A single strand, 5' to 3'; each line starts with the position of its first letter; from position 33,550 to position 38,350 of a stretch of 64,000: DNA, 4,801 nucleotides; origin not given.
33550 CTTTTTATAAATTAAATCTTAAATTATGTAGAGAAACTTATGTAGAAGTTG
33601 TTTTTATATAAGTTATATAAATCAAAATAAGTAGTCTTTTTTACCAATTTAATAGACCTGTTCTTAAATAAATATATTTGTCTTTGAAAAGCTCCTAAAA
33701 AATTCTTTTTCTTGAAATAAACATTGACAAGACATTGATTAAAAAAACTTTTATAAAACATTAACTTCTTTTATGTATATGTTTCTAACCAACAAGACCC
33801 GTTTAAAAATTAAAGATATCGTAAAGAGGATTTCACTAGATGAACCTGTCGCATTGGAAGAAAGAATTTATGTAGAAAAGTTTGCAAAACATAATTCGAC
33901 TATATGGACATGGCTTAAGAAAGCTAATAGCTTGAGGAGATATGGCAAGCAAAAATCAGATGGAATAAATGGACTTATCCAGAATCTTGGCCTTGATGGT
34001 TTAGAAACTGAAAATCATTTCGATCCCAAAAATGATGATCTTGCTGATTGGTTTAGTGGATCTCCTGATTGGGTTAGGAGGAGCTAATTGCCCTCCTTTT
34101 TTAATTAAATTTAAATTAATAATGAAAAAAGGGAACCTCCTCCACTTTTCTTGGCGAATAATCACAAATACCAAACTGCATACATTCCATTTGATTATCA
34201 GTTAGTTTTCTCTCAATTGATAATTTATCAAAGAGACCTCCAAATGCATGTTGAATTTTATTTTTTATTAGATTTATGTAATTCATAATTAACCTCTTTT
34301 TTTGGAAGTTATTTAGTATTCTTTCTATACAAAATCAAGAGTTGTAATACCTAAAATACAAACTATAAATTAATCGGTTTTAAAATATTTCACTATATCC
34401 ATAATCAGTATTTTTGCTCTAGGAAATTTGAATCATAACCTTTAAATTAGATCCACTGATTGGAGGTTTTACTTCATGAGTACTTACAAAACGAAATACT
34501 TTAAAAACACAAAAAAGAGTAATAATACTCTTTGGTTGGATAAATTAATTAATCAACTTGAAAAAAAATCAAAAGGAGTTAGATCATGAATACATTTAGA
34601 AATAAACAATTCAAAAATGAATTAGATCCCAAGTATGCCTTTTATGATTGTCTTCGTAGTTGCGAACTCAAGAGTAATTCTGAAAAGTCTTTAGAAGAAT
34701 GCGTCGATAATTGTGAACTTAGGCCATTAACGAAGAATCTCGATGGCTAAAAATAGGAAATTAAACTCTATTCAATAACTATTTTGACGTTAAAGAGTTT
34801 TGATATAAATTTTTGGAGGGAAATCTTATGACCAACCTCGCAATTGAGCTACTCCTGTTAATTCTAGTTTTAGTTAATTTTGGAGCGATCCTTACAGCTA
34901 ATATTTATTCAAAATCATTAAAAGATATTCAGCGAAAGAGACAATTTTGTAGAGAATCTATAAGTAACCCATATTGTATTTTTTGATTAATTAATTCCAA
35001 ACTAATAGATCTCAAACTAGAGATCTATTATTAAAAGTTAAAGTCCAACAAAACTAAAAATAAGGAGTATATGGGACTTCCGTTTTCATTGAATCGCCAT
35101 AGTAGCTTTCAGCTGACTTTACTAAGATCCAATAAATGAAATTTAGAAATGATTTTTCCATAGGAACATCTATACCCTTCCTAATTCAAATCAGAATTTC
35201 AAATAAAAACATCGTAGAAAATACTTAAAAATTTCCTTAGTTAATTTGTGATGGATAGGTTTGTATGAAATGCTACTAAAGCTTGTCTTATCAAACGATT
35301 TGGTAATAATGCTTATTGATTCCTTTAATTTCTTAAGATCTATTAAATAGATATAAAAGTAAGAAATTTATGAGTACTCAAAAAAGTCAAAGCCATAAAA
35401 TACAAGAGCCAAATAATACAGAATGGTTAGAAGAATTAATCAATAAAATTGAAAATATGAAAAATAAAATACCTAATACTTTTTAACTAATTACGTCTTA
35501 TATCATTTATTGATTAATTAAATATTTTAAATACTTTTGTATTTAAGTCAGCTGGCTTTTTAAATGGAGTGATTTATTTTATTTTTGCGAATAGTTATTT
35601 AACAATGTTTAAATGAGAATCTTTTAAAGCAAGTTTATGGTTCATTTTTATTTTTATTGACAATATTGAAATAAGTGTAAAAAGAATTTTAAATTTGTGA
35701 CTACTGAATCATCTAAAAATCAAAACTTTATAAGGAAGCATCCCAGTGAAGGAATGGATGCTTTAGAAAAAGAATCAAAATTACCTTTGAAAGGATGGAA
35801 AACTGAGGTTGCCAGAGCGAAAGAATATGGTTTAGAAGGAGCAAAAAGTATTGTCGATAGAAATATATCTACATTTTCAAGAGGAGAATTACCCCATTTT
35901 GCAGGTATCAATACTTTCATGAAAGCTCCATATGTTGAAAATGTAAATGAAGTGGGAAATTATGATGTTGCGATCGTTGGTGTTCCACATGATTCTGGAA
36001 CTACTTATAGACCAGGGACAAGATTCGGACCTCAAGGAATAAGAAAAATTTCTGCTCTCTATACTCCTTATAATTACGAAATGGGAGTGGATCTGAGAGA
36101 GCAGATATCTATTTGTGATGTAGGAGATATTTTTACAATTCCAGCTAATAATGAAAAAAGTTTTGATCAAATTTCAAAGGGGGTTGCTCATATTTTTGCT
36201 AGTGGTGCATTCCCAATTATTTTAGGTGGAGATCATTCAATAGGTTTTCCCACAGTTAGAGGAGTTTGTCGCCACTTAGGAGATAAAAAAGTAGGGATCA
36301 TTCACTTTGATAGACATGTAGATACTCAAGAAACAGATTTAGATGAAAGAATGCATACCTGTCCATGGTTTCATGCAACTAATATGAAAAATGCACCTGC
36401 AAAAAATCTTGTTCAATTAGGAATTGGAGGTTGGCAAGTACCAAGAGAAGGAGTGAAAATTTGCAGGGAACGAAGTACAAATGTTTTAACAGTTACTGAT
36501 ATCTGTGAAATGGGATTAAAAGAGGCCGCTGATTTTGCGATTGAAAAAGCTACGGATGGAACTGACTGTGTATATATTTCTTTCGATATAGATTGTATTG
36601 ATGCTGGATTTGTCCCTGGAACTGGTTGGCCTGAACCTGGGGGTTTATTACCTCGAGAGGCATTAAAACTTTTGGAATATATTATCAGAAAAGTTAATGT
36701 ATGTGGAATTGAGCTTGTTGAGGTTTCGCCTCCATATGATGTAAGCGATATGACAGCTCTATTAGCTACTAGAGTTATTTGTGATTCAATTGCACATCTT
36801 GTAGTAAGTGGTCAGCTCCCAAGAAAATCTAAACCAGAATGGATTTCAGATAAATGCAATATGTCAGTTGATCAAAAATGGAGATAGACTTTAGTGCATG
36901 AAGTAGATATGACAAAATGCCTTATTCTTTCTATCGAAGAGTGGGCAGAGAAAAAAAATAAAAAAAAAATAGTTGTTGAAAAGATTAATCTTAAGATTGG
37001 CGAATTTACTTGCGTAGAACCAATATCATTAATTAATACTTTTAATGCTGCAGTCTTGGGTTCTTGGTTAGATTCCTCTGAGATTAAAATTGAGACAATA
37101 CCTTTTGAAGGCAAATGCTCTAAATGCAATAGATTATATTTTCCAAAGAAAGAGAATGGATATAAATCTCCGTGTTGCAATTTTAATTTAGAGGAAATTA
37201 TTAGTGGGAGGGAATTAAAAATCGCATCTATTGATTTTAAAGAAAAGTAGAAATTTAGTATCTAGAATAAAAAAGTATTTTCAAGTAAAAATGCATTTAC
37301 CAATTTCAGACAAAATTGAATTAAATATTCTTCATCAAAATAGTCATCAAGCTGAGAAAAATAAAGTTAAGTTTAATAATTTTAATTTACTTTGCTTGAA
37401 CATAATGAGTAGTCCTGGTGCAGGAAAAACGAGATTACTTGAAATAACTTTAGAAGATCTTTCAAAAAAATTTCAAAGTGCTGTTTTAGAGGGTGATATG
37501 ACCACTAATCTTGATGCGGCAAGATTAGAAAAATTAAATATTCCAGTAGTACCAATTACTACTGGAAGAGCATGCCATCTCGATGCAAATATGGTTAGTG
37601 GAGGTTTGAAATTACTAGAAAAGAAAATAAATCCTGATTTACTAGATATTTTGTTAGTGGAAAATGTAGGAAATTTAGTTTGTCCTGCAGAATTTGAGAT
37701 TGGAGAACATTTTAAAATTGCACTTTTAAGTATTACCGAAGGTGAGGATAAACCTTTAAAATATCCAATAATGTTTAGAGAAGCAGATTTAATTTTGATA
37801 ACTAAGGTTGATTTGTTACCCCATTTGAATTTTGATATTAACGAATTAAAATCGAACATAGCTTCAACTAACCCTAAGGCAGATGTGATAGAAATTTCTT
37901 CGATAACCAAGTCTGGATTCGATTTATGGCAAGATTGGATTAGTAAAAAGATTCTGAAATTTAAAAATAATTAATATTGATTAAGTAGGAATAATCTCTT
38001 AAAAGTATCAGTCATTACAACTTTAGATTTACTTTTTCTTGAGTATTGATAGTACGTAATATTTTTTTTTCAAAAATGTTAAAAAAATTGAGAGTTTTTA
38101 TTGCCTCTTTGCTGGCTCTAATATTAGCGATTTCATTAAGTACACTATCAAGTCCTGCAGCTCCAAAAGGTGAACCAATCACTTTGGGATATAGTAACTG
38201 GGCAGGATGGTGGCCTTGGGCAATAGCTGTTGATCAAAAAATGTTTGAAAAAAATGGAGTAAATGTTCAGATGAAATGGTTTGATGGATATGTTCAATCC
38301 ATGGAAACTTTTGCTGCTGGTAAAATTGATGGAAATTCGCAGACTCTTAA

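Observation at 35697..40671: An 'agmatinase' with HypA/HypB and an ABC importer: probable Ni-dependent guanidine hydrolase system in an organism without hydrogenase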

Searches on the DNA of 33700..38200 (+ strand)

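Call 18: search_rna_families(source=window, start=33700, end=38200, threshold=evalue, max_evalue=10, show_alignments=2)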
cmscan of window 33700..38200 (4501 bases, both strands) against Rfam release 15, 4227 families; matches with E-value up to 10: 3.
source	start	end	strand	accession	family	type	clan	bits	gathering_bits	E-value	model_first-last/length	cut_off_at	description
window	37480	37606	+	RF00321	snoZ247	Gene; snRNA; snoRNA; CD-box;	-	19.7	38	2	1-139/139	no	Small nucleolar RNA Z247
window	37371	37430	+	RF01164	SNORD107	Gene; snRNA; snoRNA; CD-box;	-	18.4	50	10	1-74/74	no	Small nucleolar RNA SNORD107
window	34786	34849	+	RF01122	sR39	Gene; snRNA; snoRNA; CD-box;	-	13.1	50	8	1-56/56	no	Small nucleolar RNA sR39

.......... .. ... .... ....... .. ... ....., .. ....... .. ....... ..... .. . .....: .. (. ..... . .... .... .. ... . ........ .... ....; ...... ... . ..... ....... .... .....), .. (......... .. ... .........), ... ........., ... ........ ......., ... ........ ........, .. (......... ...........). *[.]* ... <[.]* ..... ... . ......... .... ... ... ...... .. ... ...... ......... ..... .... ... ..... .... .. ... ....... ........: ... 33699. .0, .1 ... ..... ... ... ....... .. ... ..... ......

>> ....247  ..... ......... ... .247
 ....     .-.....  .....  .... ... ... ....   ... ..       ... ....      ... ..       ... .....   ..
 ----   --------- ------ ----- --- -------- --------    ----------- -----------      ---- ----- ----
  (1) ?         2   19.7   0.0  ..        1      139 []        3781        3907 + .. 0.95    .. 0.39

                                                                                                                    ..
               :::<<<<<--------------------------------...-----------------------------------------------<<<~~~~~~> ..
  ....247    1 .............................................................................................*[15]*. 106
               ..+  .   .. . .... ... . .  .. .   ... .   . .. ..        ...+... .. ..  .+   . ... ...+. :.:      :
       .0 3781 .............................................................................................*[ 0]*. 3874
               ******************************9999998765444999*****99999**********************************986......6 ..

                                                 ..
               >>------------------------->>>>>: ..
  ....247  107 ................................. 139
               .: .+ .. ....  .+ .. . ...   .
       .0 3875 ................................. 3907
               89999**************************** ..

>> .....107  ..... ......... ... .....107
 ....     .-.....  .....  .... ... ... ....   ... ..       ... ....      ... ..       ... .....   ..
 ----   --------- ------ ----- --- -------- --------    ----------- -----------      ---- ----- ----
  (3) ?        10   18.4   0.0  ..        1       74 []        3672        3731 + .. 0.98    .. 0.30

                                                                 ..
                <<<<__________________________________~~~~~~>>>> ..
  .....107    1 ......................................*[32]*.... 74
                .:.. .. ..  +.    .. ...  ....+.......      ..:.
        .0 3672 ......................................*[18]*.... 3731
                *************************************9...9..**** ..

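Call 25: search_rna_families(sources=[L001, L011, L019, L043, L023, L028, L029, L033], threshold=gathering)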
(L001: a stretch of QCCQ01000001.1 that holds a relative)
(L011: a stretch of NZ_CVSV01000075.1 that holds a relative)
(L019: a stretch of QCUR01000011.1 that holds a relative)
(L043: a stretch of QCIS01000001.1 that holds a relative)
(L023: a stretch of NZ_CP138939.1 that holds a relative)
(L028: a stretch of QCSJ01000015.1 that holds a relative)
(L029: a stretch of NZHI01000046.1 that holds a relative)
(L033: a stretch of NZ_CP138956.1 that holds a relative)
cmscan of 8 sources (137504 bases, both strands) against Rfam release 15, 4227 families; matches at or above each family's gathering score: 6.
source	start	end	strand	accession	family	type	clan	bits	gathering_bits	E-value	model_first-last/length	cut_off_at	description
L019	2319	2504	-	RF02363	Yfr11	Gene; sRNA;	-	89.3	44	5.7e-13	1-144/144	no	Cyanobacterial functional RNA 11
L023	7877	7975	+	RF00442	Guanidine-I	Cis-reg; riboswitch;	-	89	63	2.6e-14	1-107/107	no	Guanidine-I riboswitch aptamer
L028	7874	7974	+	RF00442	Guanidine-I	Cis-reg; riboswitch;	-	87.8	63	4.9e-14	1-107/107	no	Guanidine-I riboswitch aptamer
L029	7876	7974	+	RF00442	Guanidine-I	Cis-reg; riboswitch;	-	87.8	63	4.8e-14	1-107/107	no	Guanidine-I riboswitch aptamer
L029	4192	4253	+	RF01704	Glutamine-II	Cis-reg; riboswitch;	-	70.7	33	9.4e-15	1-60/60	no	Glutamine-II riboswitch aptamer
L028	551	611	+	RF01704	Glutamine-II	Cis-reg; riboswitch;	-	42.2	33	1.4e-06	1-60/60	no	Glutamine-II riboswitch aptamer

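Call 57: build_rna_model(alignment_id=A4)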
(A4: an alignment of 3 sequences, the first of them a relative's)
Model R1 built from alignment A4 (3 sequences, 119 columns); structure: RNAalifold consensus.
model positions 116; base pairs 31; branch points 2; effective number of sequences 0.87; information 0.59 bits per position. Calibrated on 0.2 Mb of random sequence (short: E-values are rough).
structure used (alignment columns):
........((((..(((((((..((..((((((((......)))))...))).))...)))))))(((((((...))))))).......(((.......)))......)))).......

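Call 58: search_with_rna_model(model_id=R1, sources=[window, L001, L002, L003, L004, L005, L006, L007, L008, L009, L010, L011, L012, L013, L014, L015, L016, L017, L018, L019, L020, L021, L022, L023, L024, L025, L026, L027, L028, L029, L030, L031, L032, L033, L034, L035, L036, L037, L038, L039, L040, L041, L042, L043, L044, L045, L046, L047, L048, L049, L050, L051, L052, L053, L054, L055, L056, L057, L058, L059, L060, L061, L062, L063, L064, L065, L066, L067, L068, L069, L070, L071, L072, L073, L074, L075, L076, L077, L078, L079, L080], max_evalue=1, make_alignment=true)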
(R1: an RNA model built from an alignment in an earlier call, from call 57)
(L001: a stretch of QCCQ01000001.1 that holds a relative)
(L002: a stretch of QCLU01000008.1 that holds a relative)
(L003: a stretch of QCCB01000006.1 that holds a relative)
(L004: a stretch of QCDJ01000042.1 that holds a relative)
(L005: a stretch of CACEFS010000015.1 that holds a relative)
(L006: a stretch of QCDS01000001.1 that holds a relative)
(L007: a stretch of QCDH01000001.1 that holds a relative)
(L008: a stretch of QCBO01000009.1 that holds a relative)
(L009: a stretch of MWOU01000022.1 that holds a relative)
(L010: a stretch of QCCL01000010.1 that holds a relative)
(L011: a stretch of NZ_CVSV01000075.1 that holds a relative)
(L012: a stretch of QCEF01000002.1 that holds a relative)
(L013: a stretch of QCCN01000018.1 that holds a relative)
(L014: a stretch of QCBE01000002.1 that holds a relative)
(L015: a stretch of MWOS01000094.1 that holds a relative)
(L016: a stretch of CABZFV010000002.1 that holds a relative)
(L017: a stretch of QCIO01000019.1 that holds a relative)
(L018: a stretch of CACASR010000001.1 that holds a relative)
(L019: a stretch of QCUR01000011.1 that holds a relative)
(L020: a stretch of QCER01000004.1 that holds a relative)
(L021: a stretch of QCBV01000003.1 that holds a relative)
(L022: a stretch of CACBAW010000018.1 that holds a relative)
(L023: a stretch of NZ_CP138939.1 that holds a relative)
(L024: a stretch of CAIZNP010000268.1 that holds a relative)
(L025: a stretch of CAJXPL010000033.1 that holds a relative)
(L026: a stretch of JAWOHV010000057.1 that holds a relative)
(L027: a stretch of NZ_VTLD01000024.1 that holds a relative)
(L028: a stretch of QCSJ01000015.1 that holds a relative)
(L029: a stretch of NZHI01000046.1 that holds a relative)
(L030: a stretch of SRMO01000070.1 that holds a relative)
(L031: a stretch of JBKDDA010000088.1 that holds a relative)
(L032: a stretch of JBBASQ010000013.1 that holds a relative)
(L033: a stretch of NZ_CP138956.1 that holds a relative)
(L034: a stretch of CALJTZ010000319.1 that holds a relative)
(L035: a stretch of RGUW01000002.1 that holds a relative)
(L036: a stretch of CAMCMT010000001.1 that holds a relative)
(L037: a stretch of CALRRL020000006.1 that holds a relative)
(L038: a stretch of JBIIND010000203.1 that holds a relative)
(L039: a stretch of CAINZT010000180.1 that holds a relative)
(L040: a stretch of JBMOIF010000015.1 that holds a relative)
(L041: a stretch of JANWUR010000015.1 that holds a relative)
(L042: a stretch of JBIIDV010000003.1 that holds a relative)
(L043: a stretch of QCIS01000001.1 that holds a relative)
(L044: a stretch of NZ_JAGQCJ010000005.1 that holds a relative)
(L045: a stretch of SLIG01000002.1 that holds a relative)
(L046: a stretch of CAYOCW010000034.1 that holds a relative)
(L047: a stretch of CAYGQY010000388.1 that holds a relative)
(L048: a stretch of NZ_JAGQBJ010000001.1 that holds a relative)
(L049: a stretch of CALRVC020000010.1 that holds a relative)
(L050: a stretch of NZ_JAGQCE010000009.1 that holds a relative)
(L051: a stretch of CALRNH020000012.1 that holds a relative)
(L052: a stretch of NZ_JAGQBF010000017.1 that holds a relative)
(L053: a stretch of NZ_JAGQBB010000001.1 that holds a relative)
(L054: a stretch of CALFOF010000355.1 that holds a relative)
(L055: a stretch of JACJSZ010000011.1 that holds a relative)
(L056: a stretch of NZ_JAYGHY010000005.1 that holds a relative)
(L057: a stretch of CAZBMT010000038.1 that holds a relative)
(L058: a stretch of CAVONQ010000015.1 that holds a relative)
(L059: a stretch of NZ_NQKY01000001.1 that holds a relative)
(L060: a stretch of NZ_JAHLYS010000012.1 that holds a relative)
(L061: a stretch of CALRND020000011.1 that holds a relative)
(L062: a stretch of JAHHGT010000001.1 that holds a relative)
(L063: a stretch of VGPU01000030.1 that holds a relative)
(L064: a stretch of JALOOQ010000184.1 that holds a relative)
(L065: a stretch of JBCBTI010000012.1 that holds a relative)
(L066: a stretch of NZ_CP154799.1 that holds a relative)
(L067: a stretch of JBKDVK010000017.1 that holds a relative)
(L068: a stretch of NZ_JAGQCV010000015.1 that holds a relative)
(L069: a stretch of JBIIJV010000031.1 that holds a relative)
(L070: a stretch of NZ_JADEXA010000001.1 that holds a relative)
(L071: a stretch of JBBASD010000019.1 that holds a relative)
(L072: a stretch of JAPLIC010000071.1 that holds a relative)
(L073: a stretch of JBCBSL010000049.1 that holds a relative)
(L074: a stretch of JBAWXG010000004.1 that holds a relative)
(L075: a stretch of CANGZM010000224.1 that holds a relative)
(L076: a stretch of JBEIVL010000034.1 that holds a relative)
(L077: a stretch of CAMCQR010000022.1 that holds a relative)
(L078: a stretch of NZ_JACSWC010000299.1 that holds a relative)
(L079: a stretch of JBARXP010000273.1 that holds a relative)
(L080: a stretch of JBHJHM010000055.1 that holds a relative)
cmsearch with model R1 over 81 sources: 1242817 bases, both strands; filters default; matches with E-value up to 1: 55.
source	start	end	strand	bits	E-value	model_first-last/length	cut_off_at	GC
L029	7869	7984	+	137.5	3.1e-45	1-116/116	no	0.64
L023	7870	7985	+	134.2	4.6e-44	1-116/116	no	0.6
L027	7866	7984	+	128.5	4.9e-42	1-116/116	no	0.57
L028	7866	7984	+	127.9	7.9e-42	1-116/116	no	0.57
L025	3024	3142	+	127.2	1.3e-41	1-116/116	no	0.58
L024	863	981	+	112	3.4e-36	1-116/116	no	0.66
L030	6559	6673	+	109.8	2.1e-35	1-116/116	no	0.63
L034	5070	5190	+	96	1.5e-30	1-116/116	no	0.63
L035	1039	1156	+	94.1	7.1e-30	1-116/116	no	0.66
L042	7803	7942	+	93.4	1.2e-29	1-116/116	no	0.63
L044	7762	7921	+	91.4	6.8e-29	1-116/116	no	0.67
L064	544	703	+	90.6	1.2e-28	1-116/116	no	0.68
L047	1028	1167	+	89.9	2.2e-28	1-116/116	no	0.66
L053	7785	7922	+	89.7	2.6e-28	1-116/116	no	0.63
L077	7781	7907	+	86.5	3.5e-27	1-116/116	no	0.55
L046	7815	7934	+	86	5.5e-27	1-116/116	no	0.64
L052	4972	5113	+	85.7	6.6e-27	1-116/116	no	0.63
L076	7854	7979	+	85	1.2e-26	1-116/116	no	0.53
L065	7840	7984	+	84.5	1.8e-26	1-116/116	no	0.66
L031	7863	7981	+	83.7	3.4e-26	1-116/116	no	0.64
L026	454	574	+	82.9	6.5e-26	1-116/116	no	0.61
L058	7478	7623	+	82.6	8.7e-26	1-116/116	no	0.67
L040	2975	3093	+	82.3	1.1e-25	1-116/116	no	0.64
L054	5403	5544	+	81.6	1.9e-25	1-116/116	no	0.63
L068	7768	7909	+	81.6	1.9e-25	1-116/116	no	0.63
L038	1481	1615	+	81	3.2e-25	1-116/116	no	0.69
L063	7862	7981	+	80.8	3.7e-25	1-116/116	no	0.65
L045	7801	7943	+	80.3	5.4e-25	1-116/116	no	0.62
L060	7777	7918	+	79.3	1.3e-24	1-116/116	no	0.62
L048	7841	7982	+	79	1.6e-24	1-116/116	no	0.65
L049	7844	7985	+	78.2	3.2e-24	1-116/116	no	0.65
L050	7778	7919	+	78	3.6e-24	1-116/116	no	0.65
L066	7777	7918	+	77.5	5.4e-24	1-116/116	no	0.63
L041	7841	7980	+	77.5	5.5e-24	1-116/116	no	0.68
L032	7825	7971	+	75.5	2.8e-23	1-116/116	no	0.59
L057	4666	4830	+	75.4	3e-23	1-116/116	no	0.63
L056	7751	7918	+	74.4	6.7e-23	1-116/116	no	0.6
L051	4611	4752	+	74.4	7e-23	1-116/116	no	0.63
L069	7746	7887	+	73.9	1e-22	1-116/116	no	0.62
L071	7745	7886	+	73.2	1.8e-22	1-116/116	no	0.63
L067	2048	2189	+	73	2.2e-22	1-116/116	no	0.63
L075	861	1002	+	72.8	2.5e-22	1-116/116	no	0.62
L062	7752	7919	+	72.4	3.5e-22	1-116/116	no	0.61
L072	4076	4217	+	70.4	1.8e-21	1-116/116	no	0.62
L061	7755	7934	+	69.2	4.6e-21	1-116/116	no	0.65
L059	7779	7958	+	69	5.5e-21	1-116/116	no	0.63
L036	7824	7984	+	66.8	3.5e-20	1-116/116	no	0.69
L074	7787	7939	+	64.6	2.1e-19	1-116/116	no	0.67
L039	7824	7984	+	62.5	1.1e-18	1-116/116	no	0.68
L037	7827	7985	+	62.4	1.2e-18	1-116/116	no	0.72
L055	7755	7919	+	59.1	1.8e-17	1-116/116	no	0.63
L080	6677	6839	+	53.7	1.5e-15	1-116/116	no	0.54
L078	7751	7899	+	47.7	2e-13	1-116/116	no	0.52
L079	4709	4930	+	46.5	5.3e-13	1-116/116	no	0.5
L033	7865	7986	+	35.8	3.3e-09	1-116/116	no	0.55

Alignment A5: 55 matches aligned to the model, 246 columns, each read 5' to 3' on its own strand. Consensus structure (alignment columns), stored with it:
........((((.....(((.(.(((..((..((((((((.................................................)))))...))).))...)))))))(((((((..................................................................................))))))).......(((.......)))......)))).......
